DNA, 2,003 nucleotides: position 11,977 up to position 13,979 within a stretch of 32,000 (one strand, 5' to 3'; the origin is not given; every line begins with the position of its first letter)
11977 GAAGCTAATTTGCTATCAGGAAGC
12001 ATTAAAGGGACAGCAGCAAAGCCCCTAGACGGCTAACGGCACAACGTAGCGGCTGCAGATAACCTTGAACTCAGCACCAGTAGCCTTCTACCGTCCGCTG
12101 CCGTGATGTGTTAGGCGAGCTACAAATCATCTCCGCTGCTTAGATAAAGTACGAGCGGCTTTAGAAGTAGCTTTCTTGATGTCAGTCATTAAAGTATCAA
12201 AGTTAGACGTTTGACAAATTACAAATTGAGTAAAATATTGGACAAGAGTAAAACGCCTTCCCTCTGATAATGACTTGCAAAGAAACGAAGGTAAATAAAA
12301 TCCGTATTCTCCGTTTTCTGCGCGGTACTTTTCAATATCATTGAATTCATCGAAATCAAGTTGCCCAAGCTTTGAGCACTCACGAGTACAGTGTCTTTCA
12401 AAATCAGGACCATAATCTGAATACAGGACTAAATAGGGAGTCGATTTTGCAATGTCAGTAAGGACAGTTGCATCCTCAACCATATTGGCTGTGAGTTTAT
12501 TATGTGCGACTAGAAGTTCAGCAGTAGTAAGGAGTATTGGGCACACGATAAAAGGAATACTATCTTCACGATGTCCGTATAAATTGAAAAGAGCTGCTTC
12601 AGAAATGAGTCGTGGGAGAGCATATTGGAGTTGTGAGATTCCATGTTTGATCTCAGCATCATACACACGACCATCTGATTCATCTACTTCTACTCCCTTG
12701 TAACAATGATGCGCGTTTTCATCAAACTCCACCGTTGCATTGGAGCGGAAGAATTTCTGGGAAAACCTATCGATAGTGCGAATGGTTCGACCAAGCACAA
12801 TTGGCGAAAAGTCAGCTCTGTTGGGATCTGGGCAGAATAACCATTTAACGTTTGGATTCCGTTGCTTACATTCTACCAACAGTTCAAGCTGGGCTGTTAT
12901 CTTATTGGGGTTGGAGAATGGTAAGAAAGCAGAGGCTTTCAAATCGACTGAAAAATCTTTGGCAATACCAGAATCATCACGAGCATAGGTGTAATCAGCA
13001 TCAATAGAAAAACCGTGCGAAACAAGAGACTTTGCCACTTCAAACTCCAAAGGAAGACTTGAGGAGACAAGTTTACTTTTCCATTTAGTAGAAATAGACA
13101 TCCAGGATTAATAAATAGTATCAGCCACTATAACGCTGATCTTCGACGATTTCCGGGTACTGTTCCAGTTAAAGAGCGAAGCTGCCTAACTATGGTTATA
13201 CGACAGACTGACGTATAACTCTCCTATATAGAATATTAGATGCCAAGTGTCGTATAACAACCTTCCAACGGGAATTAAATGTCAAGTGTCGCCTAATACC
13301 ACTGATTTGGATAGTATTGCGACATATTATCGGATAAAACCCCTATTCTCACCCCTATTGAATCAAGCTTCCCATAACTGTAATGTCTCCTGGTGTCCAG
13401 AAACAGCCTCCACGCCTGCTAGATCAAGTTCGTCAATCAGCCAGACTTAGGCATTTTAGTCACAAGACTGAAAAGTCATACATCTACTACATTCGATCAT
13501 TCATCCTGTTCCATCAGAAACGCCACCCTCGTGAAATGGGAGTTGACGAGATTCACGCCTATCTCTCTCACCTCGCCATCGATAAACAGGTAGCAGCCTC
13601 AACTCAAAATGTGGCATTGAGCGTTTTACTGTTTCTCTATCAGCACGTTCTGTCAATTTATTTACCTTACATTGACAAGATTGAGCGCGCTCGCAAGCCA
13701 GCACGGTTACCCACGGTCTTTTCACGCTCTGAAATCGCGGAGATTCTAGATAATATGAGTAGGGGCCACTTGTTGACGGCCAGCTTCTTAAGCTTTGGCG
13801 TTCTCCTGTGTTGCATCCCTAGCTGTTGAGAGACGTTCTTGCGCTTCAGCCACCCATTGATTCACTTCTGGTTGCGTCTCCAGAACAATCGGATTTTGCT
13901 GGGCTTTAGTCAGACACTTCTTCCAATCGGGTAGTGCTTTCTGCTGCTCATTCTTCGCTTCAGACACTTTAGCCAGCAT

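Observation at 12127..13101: First integron cassette encodes an uncharacterised PD-(D/E)xK protein, a candidate stand-alone defence nuclease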

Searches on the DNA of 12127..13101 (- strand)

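Call 100: search_dna_similar(query=L001:24-977:+, collection=ecoli_genomes, mode=distant, max_evalue=0.001)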
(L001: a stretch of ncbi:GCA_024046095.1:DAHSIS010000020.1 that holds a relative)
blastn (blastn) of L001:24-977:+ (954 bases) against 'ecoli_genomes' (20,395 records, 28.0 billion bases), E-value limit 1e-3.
No match.

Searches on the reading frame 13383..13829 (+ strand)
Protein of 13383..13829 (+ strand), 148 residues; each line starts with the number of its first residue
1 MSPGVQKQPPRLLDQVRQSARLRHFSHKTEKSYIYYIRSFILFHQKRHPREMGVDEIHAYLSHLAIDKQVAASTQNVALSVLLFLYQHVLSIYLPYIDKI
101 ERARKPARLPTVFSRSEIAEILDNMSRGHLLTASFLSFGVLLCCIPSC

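Call 3: search_protein_families(library=pfam, proteins=[window:13383-13829:+], max_evalue=1)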
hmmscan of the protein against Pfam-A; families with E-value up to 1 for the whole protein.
window:13383-13829:+ (148 aa): 2 families
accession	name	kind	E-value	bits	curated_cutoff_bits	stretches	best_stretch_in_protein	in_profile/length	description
PF13495.12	Phage_int_SAM_4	-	6.5e-27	94.2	27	1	12-91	1-80/85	Phage integrase, N-terminal SAM-like domain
PF02899.23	Phage_int_SAM_1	-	0.0007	20.3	22.3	1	23-87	12-77/83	Phage integrase, N-terminal SAM-like domain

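Call 5: search_protein_families(library=ncbifam, proteins=[window:13383-13829:+], max_evalue=1)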
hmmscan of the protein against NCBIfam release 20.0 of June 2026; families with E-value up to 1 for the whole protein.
window:13383-13829:+ (148 aa): 7 families
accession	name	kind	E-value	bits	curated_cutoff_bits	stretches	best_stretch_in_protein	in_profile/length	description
TIGR02249.1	integrase_gron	subfamily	9.6e-37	127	265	1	12-136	1-125/315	integron integrase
NF011946.0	PRK15417.1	equivalog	1.7e-29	103.1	435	1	11-136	15-140/337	integron integrase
NF040815.2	recomb_XerA_Arch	equivalog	4.8e-11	42.7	220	1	19-127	6-111/263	site-specific tyrosine recombinase/integron integrase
TIGR02225.1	recomb_XerD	equivalog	1e-05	25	329.6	1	23-126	11-117/290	site-specific tyrosine recombinase XerD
NF001399.0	PRK00283.1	subfamily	1.6e-05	24.3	279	1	23-126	20-127/300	tyrosine recombinase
TIGR02224.1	recomb_XerC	equivalog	1.7e-05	24.3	335.15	1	20-128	8-122/295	tyrosine recombinase XerC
NF009693.0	PRK13216.1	equivalog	0.012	15.7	79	1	74-133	25-80/92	photosystem I reaction center subunit X-like protein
